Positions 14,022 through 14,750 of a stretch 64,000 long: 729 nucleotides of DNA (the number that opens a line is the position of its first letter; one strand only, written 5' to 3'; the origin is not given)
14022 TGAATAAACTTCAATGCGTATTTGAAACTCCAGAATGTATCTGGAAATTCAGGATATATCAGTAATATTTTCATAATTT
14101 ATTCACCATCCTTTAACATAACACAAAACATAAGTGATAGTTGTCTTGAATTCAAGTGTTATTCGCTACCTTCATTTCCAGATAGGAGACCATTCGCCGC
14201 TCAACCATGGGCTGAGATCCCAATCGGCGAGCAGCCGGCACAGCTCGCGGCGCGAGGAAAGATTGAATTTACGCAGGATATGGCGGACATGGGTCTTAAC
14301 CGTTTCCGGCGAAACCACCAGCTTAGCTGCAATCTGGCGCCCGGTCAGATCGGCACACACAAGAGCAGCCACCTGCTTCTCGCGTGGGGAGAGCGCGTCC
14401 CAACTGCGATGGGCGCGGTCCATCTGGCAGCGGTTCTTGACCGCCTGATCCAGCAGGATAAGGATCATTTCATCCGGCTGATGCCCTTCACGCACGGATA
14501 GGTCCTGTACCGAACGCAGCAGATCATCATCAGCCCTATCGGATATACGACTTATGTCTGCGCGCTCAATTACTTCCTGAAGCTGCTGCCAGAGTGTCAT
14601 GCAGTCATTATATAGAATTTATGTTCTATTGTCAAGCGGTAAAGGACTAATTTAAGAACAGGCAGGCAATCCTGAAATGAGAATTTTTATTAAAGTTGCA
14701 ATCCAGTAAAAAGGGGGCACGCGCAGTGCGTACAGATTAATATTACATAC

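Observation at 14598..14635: Two near-identical 16-bp palindromes embedded in leaderless-type promoters of the polB cassette and a LuxR-type regulator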

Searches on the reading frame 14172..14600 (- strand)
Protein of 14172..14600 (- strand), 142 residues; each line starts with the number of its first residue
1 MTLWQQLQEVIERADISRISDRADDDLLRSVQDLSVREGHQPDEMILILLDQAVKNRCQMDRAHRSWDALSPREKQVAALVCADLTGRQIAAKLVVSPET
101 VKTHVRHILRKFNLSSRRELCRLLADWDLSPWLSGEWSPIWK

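Call 9: search_protein_families(library=pfam, proteins=[window:14172-14600:-], max_evalue=0.01)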
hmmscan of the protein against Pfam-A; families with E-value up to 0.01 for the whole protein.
window:14172-14600:- (142 aa): 5 families
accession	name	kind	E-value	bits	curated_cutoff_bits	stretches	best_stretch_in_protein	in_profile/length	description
PF00196.25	GerE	-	2.2e-16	59.6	23.5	1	69-123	2-56/57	Bacterial regulatory proteins, luxR family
PF08281.18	Sigma70_r4_2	-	0.00021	21.3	25.7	1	68-111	9-53/54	Sigma-70, region 4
PF04545.22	Sigma70_r4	-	0.0015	18.4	24.1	1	69-111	4-47/50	Sigma-70, region 4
PF21476.4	PF0610-like_N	-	0.0031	18.1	33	0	73-110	3-40/50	PF0610-like, N-terminal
PF13936.12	HTH_38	-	0.006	16.7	27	0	71-106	6-42/44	Helix-turn-helix domain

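Call 10: search_protein_families(library=ncbifam, proteins=[window:14172-14600:-], max_evalue=0.01)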
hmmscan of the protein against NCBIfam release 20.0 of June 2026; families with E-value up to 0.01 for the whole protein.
window:14172-14600:- (142 aa): 23 families
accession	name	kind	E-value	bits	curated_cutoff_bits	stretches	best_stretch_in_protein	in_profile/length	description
NF007935.0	PRK10651.1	equivalog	1.1e-11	44.3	250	1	20-120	109-206/216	two-component system response regulator NarL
NF003420.0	PRK04841.1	equivalog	3e-10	38.8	537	1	3-120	777-889/903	HTH-type transcriptional regulator MalT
NF007708.0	PRK10403.1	equivalog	5.1e-10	39.2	343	1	35-117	119-201/215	nitrate/nitrite response regulator protein NarP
NF047785.1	respo_reg_MadR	equivalog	2.9e-09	36.6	300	1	60-119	139-198/209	MadR family response regulator transcription factor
NF052445.1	RespRegMctR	equivalog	4.4e-09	36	300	1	62-126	137-201/205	two-component system response regulator MctR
NF052366.1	photon_PedR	equivalog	5.3e-09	36.1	120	1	69-127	2-60/74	photosynthetic electron transport-dependent transcriptional regulator PedR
NF041830.1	RR_TF_ErdR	exception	1.4e-08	34.7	390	1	63-125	144-206/213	response regulator transcription factor ErdR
NF011896.0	PRK15369.1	equivalog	2.5e-08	33.8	242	1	54-121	136-201/211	two component system response regulator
TIGR03020.2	EpsA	equivalog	4.8e-08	32.9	170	1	51-118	172-239/247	XrtB/PEP-CTERM-associated transcriptional regulator EpsA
NF040749.1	tetrathio_RR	equivalog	8e-08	32.2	290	1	53-124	117-188/191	tetrathionate respiration response regulator TtrR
NF041232.1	BagY_FevT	exception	3.5e-07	29.4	700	1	70-121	297-348/367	LuxR family transcriptional regulator BagY/FevT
NF038181.1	reg_ATPase_IniR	equivalog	3.9e-07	28.8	750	1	58-124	755-821/827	isoniazid response ATPase/transcriptional regulator IniR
NF007685.0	PRK10360.1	equivalog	4e-07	30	258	1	63-126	131-194/196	response regulator transcription factor UhpA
NF006900.1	PRK09390.1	equivalog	7.1e-07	29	255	1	52-123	125-196/203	response regulator FixJ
TIGR02937.1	sigma70-ECF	superfamily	5.8e-06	26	42.9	1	32-111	96-160/165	sigma-70 family RNA polymerase sigma factor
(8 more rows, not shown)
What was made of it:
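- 14172..14600 (-): LuxR/GerE-type regulator gene (142 aa). It has a novel three-helix N-terminal domain and a NarL/GerE-type HTH, with no receiver domain. Calls 9 and 10 (GerE E = 2.2e-16).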

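Call 14: find_encoding_contigs(protein=window:14172-14600:-, flank=10000, max_places=10)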
Protein window:14172-14600:- (142 aa): 2 contigs read that carry it; 1 place shown.
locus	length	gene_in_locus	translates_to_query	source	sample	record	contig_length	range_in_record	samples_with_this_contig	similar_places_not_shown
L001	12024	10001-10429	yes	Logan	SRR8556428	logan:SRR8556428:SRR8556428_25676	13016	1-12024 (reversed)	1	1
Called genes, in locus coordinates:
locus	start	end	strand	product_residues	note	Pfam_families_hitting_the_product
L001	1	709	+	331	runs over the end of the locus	PF00005:ABC_tran, PF08352:oligo_HPY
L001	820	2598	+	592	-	PF00496:SBP_bac_5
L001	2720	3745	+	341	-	PF19300:BPD_transp_1_N (faint), PF00528:BPD_transp_1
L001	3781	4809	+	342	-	PF12911:OppC_N, PF00528:BPD_transp_1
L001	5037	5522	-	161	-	PF04343:DUF488, PF22751:DUF488-N3a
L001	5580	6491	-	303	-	PF16158:N_BRCA1_IG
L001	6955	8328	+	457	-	PF00483:NTP_transferase, PF01128:IspD, PF12804:NTP_transf_3, PF25084:LbH_EIF2B (faint), PF25087:GMPPB_C (faint), PF14602:Hexapep_2 (faint), PF00132:Hexapep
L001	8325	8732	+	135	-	PF08211:dCMP_cyt_deam_2, PF00383:dCMP_cyt_deam_1, PF26947:CDL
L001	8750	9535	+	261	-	PF11967:RecO_N, PF02565:RecO_C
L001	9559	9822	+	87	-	PF01106:NifU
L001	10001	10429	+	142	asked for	PF00196:GerE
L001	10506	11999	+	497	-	PF02310:B12-binding, PF04055:Radical_SAM, PF13282:DUF4070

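Call 16: find_homologous_proteins(query=window:14172-14600:-)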
Query window:14172-14600:- (142 aa): 174 proteins with E <= 0.001 among 196 candidates; the best 120 are listed.
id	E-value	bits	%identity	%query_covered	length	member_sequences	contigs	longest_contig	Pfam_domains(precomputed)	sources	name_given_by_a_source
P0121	3.2e-76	272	90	99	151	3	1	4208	PF00196.26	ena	-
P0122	9.5e-76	270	87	100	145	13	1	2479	PF00196.26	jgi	-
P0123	2.0e-75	269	89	99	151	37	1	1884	PF00196.26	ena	-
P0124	2.3e-75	269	89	99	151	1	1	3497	PF00196.26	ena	-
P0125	2.5e-75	269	90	99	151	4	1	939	PF00196.26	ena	-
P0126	3.5e-75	269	88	99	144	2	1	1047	PF00196.26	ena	-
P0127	5.8e-75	268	88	99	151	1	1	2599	PF00196.26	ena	-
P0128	1.3e-73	264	88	98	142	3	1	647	PF00196.26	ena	-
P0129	3.0e-73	262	85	99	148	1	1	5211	PF00196.26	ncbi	-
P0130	4.3e-72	259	85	99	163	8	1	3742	PF00196.26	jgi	-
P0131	2.9e-71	256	84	99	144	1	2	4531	PF00196.26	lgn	-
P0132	1.1e-70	254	84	99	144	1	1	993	PF00196.26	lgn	-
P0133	1.2e-70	254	83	99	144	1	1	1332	PF00196.26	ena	-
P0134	3.2e-70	252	84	99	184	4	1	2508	PF00196.26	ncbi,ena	-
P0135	3.3e-70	252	82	99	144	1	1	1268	PF00196.26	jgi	-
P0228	4.8e-34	135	59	76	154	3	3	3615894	PF00196.26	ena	-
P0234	1.2e-33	134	50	94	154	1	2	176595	PF00196.26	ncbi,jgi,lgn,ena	jgi:DNA-binding CsgD family transcriptional regulator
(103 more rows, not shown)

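Call 56: predict_structure(alignment_id=A2)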
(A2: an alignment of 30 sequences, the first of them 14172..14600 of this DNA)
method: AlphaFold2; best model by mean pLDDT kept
length: 142 residues; sequences in the alignment: 30
mean_pLDDT: 89.1   pTM: 0.70
mean pLDDT of the five models: 89.1, 87.8, 87.7, 87.4, 86.8
residues with pLDDT >= 90: 106; 70-90: 17; 50-70: 16; < 50: 3
segments of 3 or more residues with pLDDT < 50: none
pLDDT, mean of each block of 10 residues (from residue 1): 89 66 75 95 95 91 95 97 97 96 98 97 95 70 42
secondary structure, 60 per line:
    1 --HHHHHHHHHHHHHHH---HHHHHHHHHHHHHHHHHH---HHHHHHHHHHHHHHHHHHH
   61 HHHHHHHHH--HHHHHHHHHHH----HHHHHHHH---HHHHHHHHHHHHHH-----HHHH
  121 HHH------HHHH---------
elements in order: H3-17 H21-38 H42-69 H72-82 H87-94 H98-111 H117-123 H130-133
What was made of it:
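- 14172..14600 (-): Call 56 (AF2 pLDDT 89).
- Tried and rejected: The AF2 model is all-helical with high confidence (call 56).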

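Call 58: fold_search(model_id=the predicted structure, library=pdb)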
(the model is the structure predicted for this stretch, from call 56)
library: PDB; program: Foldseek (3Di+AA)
matches with E <= 10: 594; with E <= 0.001: 0
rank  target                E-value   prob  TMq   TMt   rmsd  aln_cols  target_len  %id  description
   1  1yio                  1.2e-03  1.00  0.53  0.39   1.9        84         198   31  Crystallographic structure of response regulator StyR from Pseudomonas fluorescens (released 2005-09-27)
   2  5xt2_B                1.4e-03  1.00  0.56  0.40   7.0       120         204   22  Crystal structures of full-length FixJ from B. japonicum crystallized in space group P212121 (released 2018-05-23)
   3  5xt2_A                1.7e-03  1.00  0.53  0.38   7.1       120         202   23  Crystal structures of full-length FixJ from B. japonicum crystallized in space group P212121 (released 2018-05-23)
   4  3p7n_A                3.2e-03  1.00  0.44  0.33   1.9        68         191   34  Crystal structure of light activated transcription factor El222 from Erythrobacter litoralis (released 2011-05-25)
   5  4gvp_A                3.4e-03  1.00  0.46  0.32   5.8       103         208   23  Crystal Structure of the Response Regulator Protein VraR from Staphylococcus aureus (released 2013-05-08)
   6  3klo_B                3.6e-03  1.00  0.39  0.26   1.6        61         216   33  Vibrio cholerae VpsT bound to c-di-GMP (released 2010-02-09)
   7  1je8_E                4.0e-03  1.00  0.40  0.83   0.7        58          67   36  Two-Component response regulator NarL/DNA Complex: DNA Bending Found in a High Affinity Site (released 2002-09-27)
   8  3kln_B                4.3e-03  1.00  0.38  0.25   1.1        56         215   34  Vibrio cholerae VpsT (released 2010-02-09)
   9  8a5r                  4.8e-03  1.00  0.44  0.31   2.9        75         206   32  Crystal structure of light-activated DNA-binding protein EL222 from Erythrobacter litoralis crystallized and measured in (released 2023-07-05)
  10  1je8_A                5.3e-03  1.00  0.40  0.84   0.7        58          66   36  Two-Component response regulator NarL/DNA Complex: DNA Bending Found in a High Affinity Site (released 2002-09-27)
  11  5xt2_E                5.3e-03  1.00  0.47  0.34   9.0       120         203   22  Crystal structures of full-length FixJ from B. japonicum crystallized in space group P212121 (released 2018-05-23)
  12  5hev_B                6.0e-03  1.00  0.41  0.28   9.4       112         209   19  Crystal Structure of the beryllofluoride-activated LiaR from Enterococcus faecium (released 2016-11-16)
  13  7ve4                  6.3e-03  1.00  0.41  0.85   0.7        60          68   27  C-terminal domain of VraR (released 2022-05-18)
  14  7ve5_A                7.9e-03  1.00  0.41  0.88   0.7        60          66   27  C-terminal domain of VraR (released 2022-05-18)
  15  4wt0_A                7.9e-03  1.00  0.40  0.85   0.7        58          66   29  Crystal structure of the DNA binding domains of LiaRD191N from E. faecalis (released 2015-05-06)
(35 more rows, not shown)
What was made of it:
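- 14172..14600 (-): Call 58 (0.7 A to the NarL, LiaR and VraR C-terminal domains).
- On LuxR/FixJ/NarL (GerE) family regulators: The AF2 model matches the NarL, LiaR, VraR and GerE DNA-binding domains at 0.7-1.3 A (calls 56, 58).
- Checked: The LuxR-type call is right: GerE Pfam E = 2.2e-16 (call 9), and the C-terminal domain superposes on NarL and LiaR at 0.7 A (call 58).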

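Call 75: find_encoding_contigs(protein=P0234, flank=6000, max_places=2)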
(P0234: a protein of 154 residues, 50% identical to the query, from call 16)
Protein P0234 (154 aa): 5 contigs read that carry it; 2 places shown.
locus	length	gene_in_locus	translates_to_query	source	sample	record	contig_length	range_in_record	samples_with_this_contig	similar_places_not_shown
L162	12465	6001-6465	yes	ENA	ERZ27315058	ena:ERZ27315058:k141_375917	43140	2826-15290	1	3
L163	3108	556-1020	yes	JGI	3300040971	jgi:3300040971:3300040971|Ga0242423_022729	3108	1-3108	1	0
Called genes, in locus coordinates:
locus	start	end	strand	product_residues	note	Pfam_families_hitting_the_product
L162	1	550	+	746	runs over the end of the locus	PF00496:SBP_bac_5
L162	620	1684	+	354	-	PF19300:BPD_transp_1_N, PF00528:BPD_transp_1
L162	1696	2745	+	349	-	PF12911:OppC_N (weak), PF00528:BPD_transp_1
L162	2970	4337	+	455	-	PF00483:NTP_transferase, PF01128:IspD, PF12804:NTP_transf_3, PF14602:Hexapep_2 (faint), PF25084:LbH_EIF2B (faint), PF25087:GMPPB_C (faint), PF00132:Hexapep (weak)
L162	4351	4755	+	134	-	PF00383:dCMP_cyt_deam_1, PF08211:dCMP_cyt_deam_2, PF26947:CDL (weak)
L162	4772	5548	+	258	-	PF11967:RecO_N, PF02565:RecO_C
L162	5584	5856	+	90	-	PF01106:NifU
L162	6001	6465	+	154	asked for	PF00196:GerE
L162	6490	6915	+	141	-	PF08327:AHSA1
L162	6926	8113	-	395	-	PF00563:EAL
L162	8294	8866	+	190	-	PF02659:Mntp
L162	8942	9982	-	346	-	PF25174:Beta-prop_THOC3, PF25175:Beta-prop_WDR5, PF23381:Beta-prop_IFT122_1st, PF24817:WD40_WDHD1_1st, PF24814:WD40_Prp19, PF25174:Beta-prop_THOC3, PF25175:Beta-prop_WDR5, PF23414:Beta-prop_EML_2, +17 more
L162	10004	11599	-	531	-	PF00232:Glyco_hydro_1 (weak)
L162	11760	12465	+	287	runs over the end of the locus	PF01058:Oxidored_q6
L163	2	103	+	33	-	?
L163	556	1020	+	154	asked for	PF00196:GerE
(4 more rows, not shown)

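Call 76: find_encoding_contigs(protein=P0228, flank=6000, max_places=2)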
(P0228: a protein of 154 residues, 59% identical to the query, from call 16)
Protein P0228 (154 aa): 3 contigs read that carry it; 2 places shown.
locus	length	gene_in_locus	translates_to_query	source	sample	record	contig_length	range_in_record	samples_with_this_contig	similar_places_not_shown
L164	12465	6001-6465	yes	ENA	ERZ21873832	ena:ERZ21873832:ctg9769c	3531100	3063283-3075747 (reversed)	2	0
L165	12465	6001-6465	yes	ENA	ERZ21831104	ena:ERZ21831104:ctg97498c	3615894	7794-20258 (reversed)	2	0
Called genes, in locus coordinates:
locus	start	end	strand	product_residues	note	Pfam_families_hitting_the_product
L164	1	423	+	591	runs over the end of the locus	PF00496:SBP_bac_5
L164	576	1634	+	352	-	PF19300:BPD_transp_1_N, PF00528:BPD_transp_1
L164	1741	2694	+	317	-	PF12911:OppC_N, PF00528:BPD_transp_1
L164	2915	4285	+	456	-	PF00483:NTP_transferase, PF01128:IspD, PF12804:NTP_transf_3, PF00132:Hexapep (weak), PF14602:Hexapep_2 (faint), PF25084:LbH_EIF2B (weak), PF25087:GMPPB_C (faint), PF00132:Hexapep (weak)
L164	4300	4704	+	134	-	PF00383:dCMP_cyt_deam_1, PF08211:dCMP_cyt_deam_2, PF26947:CDL (weak)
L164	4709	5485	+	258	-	PF11967:RecO_N, PF02565:RecO_C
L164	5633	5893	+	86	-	PF01106:NifU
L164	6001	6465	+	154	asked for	PF00196:GerE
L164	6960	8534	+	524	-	-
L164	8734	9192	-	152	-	PF13420:Acetyltransf_4 (weak), PF00583:Acetyltransf_1, PF13673:Acetyltransf_10, PF13508:Acetyltransf_7, PF08445:FR47 (weak)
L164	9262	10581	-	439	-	PF00128:Alpha-amylase, PF14701:hDGE_amylase, PF18612:Bac_A_amyl_C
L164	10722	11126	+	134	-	PF00383:dCMP_cyt_deam_1, PF08211:dCMP_cyt_deam_2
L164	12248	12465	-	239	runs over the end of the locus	PF02633:Creatininase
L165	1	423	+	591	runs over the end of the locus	PF00496:SBP_bac_5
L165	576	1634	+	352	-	PF19300:BPD_transp_1_N, PF00528:BPD_transp_1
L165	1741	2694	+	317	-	PF12911:OppC_N, PF00528:BPD_transp_1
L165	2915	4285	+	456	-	PF00483:NTP_transferase, PF01128:IspD, PF12804:NTP_transf_3, PF00132:Hexapep (weak), PF14602:Hexapep_2 (faint), PF25084:LbH_EIF2B (weak), PF25087:GMPPB_C (faint), PF00132:Hexapep (weak)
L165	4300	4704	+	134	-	PF00383:dCMP_cyt_deam_1, PF08211:dCMP_cyt_deam_2, PF26947:CDL (weak)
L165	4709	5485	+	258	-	PF11967:RecO_N, PF02565:RecO_C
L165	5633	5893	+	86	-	PF01106:NifU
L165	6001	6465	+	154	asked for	PF00196:GerE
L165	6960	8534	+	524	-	-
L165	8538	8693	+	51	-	-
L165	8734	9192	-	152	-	PF13420:Acetyltransf_4 (weak), PF00583:Acetyltransf_1, PF13673:Acetyltransf_10, PF13508:Acetyltransf_7, PF08445:FR47 (weak)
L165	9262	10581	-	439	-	PF00128:Alpha-amylase, PF14701:hDGE_amylase, PF00128:Alpha-amylase, PF18612:Bac_A_amyl_C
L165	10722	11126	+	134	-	PF00383:dCMP_cyt_deam_1, PF08211:dCMP_cyt_deam_2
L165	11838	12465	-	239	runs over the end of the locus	PF02633:Creatininase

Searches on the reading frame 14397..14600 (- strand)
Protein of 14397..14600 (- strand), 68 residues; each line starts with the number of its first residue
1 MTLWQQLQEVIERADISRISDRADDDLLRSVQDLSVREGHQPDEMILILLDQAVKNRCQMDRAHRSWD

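Call 79: search_protein_representatives(protein=window:14397-14600:-)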
Query: 68 residues. Proteins with E-value up to 0.001 (for the whole library): 4; up to 1e-10: 2; up to 1e-30: 0. The best 4 are listed.
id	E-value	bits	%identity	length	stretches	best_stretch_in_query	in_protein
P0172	4.6e-23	96.3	74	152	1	1-68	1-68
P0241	5.0e-20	86.7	68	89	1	1-68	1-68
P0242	1.8e-10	56.7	35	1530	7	22-54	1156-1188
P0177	3.1e-09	52.7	44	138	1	1-68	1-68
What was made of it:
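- The LuxR-type family is too narrow to be a lineage-wide recA regulator (calls 16, 79).
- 14172..14600 (-): Call 79 (the N-terminal domain has 4 representatives).
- On LuxR/FixJ/NarL (GerE) family regulators: The domain has only 4 representatives among 1.84 billion proteins (call 79).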
